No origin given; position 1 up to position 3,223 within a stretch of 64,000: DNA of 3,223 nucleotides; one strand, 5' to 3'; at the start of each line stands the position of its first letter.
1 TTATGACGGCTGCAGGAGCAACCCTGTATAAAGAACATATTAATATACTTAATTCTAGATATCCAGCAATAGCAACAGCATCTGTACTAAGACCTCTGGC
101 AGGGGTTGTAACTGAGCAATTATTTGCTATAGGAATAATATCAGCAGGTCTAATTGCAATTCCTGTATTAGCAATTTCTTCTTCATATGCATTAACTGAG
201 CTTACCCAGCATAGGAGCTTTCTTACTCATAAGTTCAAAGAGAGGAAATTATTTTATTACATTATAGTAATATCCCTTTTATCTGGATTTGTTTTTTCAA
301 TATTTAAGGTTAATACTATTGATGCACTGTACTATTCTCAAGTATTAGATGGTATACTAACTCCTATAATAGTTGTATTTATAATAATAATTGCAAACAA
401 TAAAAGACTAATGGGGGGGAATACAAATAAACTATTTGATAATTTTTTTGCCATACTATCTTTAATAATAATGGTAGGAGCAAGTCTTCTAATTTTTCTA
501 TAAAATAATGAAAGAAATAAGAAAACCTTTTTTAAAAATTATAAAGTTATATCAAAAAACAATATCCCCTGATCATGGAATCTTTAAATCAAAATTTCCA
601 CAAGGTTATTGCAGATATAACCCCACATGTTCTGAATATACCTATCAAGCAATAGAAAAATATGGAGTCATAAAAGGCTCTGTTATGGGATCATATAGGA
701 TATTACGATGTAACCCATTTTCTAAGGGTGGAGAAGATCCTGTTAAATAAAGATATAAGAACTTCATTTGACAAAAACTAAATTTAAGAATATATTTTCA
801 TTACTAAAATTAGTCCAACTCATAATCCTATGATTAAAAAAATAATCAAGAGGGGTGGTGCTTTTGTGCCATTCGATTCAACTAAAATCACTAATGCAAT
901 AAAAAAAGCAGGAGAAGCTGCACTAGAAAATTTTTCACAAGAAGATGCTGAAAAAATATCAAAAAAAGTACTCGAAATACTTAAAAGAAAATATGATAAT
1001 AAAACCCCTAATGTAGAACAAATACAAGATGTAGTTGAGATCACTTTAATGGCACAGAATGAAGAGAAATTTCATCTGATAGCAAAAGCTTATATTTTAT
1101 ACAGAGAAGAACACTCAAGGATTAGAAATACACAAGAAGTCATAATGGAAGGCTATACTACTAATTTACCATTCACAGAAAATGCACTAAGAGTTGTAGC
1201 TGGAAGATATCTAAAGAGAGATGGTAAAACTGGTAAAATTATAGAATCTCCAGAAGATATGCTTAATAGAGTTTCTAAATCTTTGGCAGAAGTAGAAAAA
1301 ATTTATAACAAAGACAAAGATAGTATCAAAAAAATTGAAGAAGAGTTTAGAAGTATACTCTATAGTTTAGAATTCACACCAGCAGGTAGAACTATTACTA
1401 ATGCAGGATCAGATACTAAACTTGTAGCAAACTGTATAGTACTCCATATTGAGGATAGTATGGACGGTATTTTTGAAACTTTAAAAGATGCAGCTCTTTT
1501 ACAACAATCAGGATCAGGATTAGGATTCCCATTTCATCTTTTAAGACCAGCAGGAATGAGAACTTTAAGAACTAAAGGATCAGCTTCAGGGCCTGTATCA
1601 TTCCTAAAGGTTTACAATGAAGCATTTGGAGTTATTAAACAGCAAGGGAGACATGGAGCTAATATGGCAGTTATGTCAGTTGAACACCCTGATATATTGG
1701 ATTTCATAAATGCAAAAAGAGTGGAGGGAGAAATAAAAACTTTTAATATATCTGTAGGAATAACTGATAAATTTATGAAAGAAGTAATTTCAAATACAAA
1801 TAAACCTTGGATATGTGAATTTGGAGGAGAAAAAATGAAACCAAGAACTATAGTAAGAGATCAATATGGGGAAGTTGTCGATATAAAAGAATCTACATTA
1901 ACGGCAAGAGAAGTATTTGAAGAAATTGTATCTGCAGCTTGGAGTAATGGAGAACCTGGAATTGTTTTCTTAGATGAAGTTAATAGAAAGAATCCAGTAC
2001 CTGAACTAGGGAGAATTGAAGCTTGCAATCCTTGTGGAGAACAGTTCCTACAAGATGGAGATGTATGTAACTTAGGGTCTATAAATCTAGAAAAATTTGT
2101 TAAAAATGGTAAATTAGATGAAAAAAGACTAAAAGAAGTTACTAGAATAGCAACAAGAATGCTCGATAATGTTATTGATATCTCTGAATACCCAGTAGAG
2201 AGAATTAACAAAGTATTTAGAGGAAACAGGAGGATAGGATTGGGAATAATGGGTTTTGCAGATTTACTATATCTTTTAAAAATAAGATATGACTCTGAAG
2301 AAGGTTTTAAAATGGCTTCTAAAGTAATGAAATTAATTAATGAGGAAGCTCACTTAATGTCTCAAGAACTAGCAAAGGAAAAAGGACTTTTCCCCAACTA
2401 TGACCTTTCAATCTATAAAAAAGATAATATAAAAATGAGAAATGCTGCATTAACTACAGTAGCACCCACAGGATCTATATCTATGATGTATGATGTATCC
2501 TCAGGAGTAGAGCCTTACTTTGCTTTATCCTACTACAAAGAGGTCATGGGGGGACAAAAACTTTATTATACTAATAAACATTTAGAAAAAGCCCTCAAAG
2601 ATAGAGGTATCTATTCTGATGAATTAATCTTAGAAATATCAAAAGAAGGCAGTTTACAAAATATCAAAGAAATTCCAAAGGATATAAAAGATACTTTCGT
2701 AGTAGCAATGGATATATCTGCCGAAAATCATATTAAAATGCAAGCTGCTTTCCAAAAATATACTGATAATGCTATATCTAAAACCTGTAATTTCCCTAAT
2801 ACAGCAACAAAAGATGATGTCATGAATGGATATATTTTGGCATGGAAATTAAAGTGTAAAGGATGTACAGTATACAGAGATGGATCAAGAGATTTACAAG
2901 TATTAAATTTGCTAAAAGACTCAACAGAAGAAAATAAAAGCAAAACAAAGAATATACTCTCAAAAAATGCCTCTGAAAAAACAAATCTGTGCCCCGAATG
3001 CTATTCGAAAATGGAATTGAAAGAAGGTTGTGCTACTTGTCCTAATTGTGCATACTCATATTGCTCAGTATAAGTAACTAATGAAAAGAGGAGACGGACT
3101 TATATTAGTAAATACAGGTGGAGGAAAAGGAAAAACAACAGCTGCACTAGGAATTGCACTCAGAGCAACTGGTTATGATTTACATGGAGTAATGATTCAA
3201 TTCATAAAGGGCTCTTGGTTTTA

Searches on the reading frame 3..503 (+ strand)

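Call 77: search_protein_families(library=pfam, proteins=[window:3-503:+], max_evalue=0.00001)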
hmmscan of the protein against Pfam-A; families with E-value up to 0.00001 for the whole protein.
window:3-503:+ (166 aa): 1 family
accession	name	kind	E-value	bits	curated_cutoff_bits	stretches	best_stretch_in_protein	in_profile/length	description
PF01566.24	Nramp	-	1.3e-21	77.5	29.8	1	1-143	221-356/357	Natural resistance-associated macrophage protein-like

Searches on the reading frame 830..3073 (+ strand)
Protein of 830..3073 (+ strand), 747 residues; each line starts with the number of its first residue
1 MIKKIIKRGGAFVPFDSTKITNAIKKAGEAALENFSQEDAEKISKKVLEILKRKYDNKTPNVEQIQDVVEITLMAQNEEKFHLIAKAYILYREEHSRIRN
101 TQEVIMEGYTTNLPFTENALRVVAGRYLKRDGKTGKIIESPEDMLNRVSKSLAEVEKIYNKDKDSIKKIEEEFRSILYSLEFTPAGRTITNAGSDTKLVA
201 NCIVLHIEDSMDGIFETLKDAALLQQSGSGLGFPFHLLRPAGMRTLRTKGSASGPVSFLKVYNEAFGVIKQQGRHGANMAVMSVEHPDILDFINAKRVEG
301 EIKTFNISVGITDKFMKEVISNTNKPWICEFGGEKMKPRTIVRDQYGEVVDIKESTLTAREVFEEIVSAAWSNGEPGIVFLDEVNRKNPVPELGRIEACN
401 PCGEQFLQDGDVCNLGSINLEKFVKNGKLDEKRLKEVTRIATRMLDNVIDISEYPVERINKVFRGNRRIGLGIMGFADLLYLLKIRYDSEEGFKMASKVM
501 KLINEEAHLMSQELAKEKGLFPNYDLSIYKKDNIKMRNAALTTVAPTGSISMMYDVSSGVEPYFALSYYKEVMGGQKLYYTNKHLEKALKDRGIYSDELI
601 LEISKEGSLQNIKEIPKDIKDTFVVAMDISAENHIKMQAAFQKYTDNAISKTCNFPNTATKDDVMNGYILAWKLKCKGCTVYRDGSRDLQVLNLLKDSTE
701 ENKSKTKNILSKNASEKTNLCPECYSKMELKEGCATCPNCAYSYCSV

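Call 77: search_protein_families(library=pfam, proteins=[window:830-3073:+], max_evalue=0.00001)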
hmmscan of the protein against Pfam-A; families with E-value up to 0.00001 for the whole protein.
window:830-3073:+ (747 aa): 3 families
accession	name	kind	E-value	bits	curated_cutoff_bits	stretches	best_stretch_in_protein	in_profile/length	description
PF02867.20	Ribonuc_red_lgC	-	3e-135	452.3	23.9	2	201-532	2-347/523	Ribonucleotide reductase, barrel domain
PF03477.21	ATP-cone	-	6.6e-22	78.3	25.8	1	4-96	2-87/88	ATP cone domain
PF00317.26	Ribonuc_red_lgN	-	4.8e-16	59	28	1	115-195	3-75/77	Ribonucleotide reductase, all-alpha domain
